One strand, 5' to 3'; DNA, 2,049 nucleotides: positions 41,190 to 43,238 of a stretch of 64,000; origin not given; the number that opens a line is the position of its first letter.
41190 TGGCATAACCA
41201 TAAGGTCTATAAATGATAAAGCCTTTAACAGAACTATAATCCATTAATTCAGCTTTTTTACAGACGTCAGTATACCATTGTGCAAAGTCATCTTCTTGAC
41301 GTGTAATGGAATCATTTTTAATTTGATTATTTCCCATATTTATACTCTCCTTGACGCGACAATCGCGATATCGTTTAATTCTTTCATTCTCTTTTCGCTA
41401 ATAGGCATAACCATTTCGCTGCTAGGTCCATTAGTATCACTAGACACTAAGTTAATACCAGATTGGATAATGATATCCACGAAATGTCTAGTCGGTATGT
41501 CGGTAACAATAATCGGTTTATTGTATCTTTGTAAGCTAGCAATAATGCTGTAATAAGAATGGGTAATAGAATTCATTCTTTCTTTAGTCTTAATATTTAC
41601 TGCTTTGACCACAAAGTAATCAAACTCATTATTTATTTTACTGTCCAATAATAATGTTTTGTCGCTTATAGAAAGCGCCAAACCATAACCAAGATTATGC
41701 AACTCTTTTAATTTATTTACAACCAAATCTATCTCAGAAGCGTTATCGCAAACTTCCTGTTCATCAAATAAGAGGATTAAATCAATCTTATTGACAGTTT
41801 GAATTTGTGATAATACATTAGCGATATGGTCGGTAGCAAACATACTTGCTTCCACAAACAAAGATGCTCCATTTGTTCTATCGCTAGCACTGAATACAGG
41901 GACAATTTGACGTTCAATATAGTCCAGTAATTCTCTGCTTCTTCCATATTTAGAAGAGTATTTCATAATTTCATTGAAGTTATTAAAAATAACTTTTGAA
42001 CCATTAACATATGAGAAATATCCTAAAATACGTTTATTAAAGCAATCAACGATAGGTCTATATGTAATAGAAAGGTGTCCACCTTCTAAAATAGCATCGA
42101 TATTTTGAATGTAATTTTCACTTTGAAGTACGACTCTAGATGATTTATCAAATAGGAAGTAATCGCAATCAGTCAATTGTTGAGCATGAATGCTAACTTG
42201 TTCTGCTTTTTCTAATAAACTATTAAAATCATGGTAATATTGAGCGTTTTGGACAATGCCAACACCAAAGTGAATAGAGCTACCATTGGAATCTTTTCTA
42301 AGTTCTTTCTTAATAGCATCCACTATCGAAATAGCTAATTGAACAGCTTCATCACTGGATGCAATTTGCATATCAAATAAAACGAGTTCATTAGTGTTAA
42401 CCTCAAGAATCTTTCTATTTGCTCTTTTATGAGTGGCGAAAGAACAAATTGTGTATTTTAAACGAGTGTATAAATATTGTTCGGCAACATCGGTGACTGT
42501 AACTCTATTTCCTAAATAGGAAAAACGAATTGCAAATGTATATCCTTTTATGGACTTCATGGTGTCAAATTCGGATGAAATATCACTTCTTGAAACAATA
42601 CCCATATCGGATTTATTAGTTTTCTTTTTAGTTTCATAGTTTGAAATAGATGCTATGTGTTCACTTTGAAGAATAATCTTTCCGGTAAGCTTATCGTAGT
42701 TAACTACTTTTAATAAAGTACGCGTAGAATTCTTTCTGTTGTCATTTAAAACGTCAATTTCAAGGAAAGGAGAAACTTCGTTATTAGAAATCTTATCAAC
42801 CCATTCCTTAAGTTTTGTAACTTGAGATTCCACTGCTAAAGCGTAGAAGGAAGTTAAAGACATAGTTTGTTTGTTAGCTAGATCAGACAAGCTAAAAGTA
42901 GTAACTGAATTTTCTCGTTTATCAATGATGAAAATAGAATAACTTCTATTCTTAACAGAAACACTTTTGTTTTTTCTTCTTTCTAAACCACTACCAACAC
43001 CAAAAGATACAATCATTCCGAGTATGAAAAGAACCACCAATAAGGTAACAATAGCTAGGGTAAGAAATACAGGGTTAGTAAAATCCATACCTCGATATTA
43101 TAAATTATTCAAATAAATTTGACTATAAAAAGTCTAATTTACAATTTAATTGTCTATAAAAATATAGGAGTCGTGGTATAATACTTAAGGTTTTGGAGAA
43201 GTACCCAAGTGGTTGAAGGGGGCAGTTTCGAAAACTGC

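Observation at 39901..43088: Membrane-anchored, doubly degenerate GGDEF-EAL protein immediately upstream of proS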

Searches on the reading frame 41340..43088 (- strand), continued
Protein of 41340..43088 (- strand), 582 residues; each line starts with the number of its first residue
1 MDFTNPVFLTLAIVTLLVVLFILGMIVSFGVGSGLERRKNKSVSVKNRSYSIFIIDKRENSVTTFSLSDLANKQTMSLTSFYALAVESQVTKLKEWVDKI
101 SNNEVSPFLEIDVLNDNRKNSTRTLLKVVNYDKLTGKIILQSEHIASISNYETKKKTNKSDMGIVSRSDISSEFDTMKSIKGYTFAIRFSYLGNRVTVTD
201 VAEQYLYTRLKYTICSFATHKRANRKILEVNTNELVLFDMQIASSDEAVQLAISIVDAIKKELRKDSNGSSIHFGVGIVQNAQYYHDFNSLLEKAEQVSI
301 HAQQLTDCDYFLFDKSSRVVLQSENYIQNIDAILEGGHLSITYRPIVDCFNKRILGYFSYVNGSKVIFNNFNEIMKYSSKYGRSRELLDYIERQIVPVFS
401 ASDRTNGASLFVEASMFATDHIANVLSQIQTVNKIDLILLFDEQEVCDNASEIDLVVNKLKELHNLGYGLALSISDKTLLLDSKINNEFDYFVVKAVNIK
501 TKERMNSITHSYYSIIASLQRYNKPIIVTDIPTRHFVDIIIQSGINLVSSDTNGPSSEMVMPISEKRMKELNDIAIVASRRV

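Call 41: fold_search(model_id=the predicted structure, library=pdb)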
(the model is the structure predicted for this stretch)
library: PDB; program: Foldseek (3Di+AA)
matches with E <= 10: 1175; with E <= 0.001: 105
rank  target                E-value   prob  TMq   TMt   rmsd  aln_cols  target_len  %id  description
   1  9ce0_B                1.1e-17  1.00  0.33  0.26  31.3       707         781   10  DosP Apo Bent form (released 2024-11-20)
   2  5xgb                  2.3e-17  1.00  0.44  0.46  13.7       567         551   12  Crystal structure of the PAS-GGDEF-EAL domain of PA0861 from Pseudomonas aeruginosa (released 2017-12-20)
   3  9cmf_A                3.1e-17  1.00  0.34  0.26  35.1       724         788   10  Substrate bound DosP (released 2024-11-20)
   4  9bkv_B                3.9e-17  1.00  0.34  0.26  31.8       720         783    9  DosP R97A bent form (released 2024-11-20)
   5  5xge                  6.9e-17  1.00  0.46  0.48  13.2       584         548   12  Crystal structure of the PAS-GGDEF-EAL domain of PA0861 from Pseudomonas aeruginosa in complex with cyclic di-GMP (released 2017-12-20)
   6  9bgv_A                3.6e-16  1.00  0.32  0.25  34.4       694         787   10  DosP R97A straight form (released 2024-11-20)
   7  5xgd                  6.0e-16  1.00  0.45  0.47  13.2       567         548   12  Crystal structure of the PAS-GGDEF-EAL domain of PA0861 from Pseudomonas aeruginosa in complex with GTP (released 2017-12-20)
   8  3pjw                  6.8e-16  1.00  0.34  0.44  16.0       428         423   13  Structure of Pseudomonas fluorescence LapD GGDEF-EAL dual domain, I23 (released 2011-02-09)
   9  4rnh                  7.2e-16  1.00  0.34  0.44  17.7       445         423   15  PaMorA tandem diguanylate cyclase - phosphodiesterase, c-di-GMP complex (released 2014-11-19)
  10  9bkv_A                2.5e-15  1.00  0.34  0.26  36.9       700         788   10  DosP R97A bent form (released 2024-11-20)
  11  4rnf                  3.2e-15  1.00  0.34  0.45  17.8       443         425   14  PaMorA tandem diguanylate cyclase - mutant phosphodiesterase, apo form (released 2014-11-19)
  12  5m3c_B                3.8e-15  1.00  0.37  0.49  18.7       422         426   14  Structure of the hybrid domain (GGDEF-EAL) of PA0575 from Pseudomonas aeruginosa PAO1 at 2.8 Ang. with GTP and Ca2+ bo (released 2017-12-20)
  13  5m3c_A                5.6e-15  1.00  0.35  0.46  15.8       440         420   13  Structure of the hybrid domain (GGDEF-EAL) of PA0575 from Pseudomonas aeruginosa PAO1 at 2.8 Ang. with GTP and Ca2+ bo (released 2017-12-20)
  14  6pwk_A                1.0e-13  1.00  0.35  0.48  14.1       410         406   11  Vibrio cholerae LapD S helix-GGDEF-EAL (bound to c-di-GMP) (released 2019-10-09)
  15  6pwk_B                2.0e-13  1.00  0.35  0.47  13.9       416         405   12  Vibrio cholerae LapD S helix-GGDEF-EAL (bound to c-di-GMP) (released 2019-10-09)
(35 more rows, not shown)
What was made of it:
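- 42642..42941 (-): PAS-like alpha/beta sensor-type domain, residues ~50-149. It has no sequence-level relatives outside the family. The full-length Foldseek alignment to PAS-GGDEF-EAL 5xgb spans 567 columns (call 41).
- Checked: Foldseek gives DosP 1e-17 and the RbdA PAS-GGDEF-EAL structure 2e-17 (call 41).
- Foldseek 1e-17 (call 41).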

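Call 49: find_encoding_contigs(protein=P0162, flank=6000, max_places=1)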
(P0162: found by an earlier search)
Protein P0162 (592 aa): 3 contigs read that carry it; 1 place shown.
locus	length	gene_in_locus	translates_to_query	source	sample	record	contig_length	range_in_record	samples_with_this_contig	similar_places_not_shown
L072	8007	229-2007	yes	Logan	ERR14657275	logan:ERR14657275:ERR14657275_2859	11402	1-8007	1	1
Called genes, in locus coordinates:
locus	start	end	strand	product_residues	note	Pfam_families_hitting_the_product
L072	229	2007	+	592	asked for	-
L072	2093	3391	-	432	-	PF09989:DUF2229 (faint)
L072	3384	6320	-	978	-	PF00480:ROK (faint), PF01869:BcrAD_BadFG, PF09989:DUF2229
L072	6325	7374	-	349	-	-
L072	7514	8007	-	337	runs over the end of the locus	-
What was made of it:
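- L072 has X but no downstream proS (call 49). L072 has X (and tRNA-Ser(CGA)) but no proS (call 49). X persists without proS in L072 (call 49).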

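Call 50: find_encoding_contigs(protein=P0080, flank=6000, max_places=1)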
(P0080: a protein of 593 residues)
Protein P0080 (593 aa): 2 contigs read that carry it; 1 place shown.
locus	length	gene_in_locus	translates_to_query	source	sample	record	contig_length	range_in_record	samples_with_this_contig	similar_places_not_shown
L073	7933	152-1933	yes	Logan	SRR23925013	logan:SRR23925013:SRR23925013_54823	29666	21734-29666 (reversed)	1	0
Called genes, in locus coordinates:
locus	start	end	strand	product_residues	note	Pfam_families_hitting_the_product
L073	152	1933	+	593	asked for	-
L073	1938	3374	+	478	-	PF00587:tRNA-synt_2b, PF03129:HGTP_anticodon, PF09180:ProRS-C_1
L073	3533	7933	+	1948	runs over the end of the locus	PF13195:DUF4011, PF13086:AAA_11, PF13087:AAA_12, PF18741:MTES_1575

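Call 51: find_encoding_contigs(protein=P0060, flank=6000, max_places=1)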
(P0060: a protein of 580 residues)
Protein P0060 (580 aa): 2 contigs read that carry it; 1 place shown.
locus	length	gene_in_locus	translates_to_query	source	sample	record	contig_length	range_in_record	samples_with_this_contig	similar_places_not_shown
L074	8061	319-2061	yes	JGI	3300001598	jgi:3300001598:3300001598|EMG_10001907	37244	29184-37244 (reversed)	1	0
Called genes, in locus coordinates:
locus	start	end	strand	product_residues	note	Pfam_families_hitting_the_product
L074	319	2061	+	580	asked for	-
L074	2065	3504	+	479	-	PF00587:tRNA-synt_2b, PF03129:HGTP_anticodon, PF09180:ProRS-C_1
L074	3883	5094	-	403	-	-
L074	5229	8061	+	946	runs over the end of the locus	PF00005:ABC_tran, PF13304:AAA_21 (faint), PF02687:FtsX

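Call 81: find_encoding_contigs(protein=P0002, flank=3000, max_places=2)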
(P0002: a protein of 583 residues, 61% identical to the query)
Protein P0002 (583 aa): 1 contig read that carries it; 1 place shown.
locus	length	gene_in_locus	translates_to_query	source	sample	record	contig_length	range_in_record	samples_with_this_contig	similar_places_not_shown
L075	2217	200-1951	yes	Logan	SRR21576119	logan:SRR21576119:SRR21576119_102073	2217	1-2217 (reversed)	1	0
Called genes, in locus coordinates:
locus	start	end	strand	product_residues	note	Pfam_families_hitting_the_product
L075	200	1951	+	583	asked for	-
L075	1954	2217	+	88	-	?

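Call 88: find_homologous_proteins(query=P0150, max_evalue=0.001)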
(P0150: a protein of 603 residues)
Query P0150 (603 aa): 4 proteins with E <= 0.001 among 8000 candidates.
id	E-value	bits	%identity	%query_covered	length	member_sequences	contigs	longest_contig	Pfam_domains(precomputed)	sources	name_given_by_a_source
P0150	0.0e+0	1323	100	100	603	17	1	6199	-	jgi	jgi:hypothetical protein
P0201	0.0e+0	1205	88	100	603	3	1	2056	-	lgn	-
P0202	0.0e+0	1151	85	100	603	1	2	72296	-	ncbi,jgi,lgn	jgi:hypothetical protein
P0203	1.8e-9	55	21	99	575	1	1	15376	-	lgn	-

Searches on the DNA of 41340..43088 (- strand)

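Call 72: search_rna_families(sources=[L011, L012, L016, L017, L019, L022, L035, L054, L057, L063], threshold=gathering)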
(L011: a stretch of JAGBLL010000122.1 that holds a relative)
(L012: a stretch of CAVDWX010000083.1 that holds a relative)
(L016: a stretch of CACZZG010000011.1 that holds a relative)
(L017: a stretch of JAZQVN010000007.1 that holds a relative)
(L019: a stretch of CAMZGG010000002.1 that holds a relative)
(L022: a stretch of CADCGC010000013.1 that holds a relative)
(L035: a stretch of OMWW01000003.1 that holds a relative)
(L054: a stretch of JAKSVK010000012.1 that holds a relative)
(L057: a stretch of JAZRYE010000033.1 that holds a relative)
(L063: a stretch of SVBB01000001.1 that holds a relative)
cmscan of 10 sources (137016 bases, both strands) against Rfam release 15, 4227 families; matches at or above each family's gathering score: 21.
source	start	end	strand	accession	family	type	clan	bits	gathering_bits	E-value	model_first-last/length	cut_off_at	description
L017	5337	5569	-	RF00230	T-box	Cis-reg; leader;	-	134.1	93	2.6e-29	1-219/219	no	T-box leader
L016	9129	9216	+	RF00005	tRNA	Gene; tRNA;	CL00001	58.6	29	9.2e-10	1-71/71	no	tRNA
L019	9263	9350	+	RF00005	tRNA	Gene; tRNA;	CL00001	58.6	29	9.2e-10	1-71/71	no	tRNA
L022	12446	12533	-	RF00005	tRNA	Gene; tRNA;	CL00001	58.6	29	9.2e-10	1-71/71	no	tRNA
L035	11871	11958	-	RF00005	tRNA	Gene; tRNA;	CL00001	58.6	29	9.2e-10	1-71/71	no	tRNA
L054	9255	9342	-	RF00005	tRNA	Gene; tRNA;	CL00001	58.6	29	9.5e-10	1-71/71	no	tRNA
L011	9259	9347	+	RF00005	tRNA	Gene; tRNA;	CL00001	58.5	29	1e-09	1-71/71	no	tRNA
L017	9103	9190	+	RF00005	tRNA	Gene; tRNA;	CL00001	58.2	29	1.2e-09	1-71/71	no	tRNA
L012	9245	9332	+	RF00005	tRNA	Gene; tRNA;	CL00001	58.1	29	1.3e-09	1-71/71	no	tRNA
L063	9251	9338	+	RF00005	tRNA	Gene; tRNA;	CL00001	56.8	29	2.9e-09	1-71/71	no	tRNA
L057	9284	9371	+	RF00005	tRNA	Gene; tRNA;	CL00001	55.1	29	8.7e-09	1-71/71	no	tRNA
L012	5816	5903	-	RF00005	tRNA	Gene; tRNA;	CL00001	54.8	29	1e-08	1-71/71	no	tRNA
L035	5809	5896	-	RF00005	tRNA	Gene; tRNA;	CL00001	54.7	29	1.1e-08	1-71/71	no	tRNA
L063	5809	5896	-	RF00005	tRNA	Gene; tRNA;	CL00001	54.6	29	1.2e-08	1-71/71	no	tRNA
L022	5808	5895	-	RF00005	tRNA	Gene; tRNA;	CL00001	54.5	29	1.3e-08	1-71/71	no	tRNA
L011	5802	5889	-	RF00005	tRNA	Gene; tRNA;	CL00001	54.4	29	1.3e-08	1-71/71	no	tRNA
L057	5794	5881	-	RF00005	tRNA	Gene; tRNA;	CL00001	54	29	1.7e-08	1-71/71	no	tRNA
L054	5790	5877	-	RF00005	tRNA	Gene; tRNA;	CL00001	53.2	29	2.9e-08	1-71/71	no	tRNA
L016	4605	4692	-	RF00005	tRNA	Gene; tRNA;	CL00001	53.1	29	2.9e-08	1-71/71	no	tRNA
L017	5649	5736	-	RF00005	tRNA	Gene; tRNA;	CL00001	52.5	29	4.4e-08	1-71/71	no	tRNA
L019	5805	5892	-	RF00005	tRNA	Gene; tRNA;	CL00001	50.3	29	1.8e-07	1-71/71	no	tRNA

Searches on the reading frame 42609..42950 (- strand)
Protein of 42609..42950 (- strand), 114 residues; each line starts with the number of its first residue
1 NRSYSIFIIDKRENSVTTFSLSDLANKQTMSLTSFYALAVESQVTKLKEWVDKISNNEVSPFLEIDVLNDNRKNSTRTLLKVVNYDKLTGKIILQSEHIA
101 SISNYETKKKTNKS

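Call 86: search_solved_structures(query=A4, max_evalue=10, show_alignments=2)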
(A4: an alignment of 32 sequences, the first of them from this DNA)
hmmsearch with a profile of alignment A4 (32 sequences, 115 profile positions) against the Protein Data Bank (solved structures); distinct sequences matched with E-value up to 10: 1.
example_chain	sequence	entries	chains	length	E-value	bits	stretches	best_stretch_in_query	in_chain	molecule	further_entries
9q0w_G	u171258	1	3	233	0.81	13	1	31-95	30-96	DFPH-a.01_10R59P_LC Fab heavy chain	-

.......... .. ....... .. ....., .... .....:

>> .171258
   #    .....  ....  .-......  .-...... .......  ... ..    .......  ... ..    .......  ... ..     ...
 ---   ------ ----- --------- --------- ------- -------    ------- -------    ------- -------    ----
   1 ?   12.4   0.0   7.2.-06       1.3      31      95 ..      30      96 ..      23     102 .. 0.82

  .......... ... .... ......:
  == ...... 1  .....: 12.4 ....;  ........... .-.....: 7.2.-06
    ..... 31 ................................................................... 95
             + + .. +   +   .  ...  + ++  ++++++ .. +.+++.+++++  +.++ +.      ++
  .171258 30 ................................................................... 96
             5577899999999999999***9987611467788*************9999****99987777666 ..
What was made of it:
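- Tried and rejected: There was no meaningful hit (call 86).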
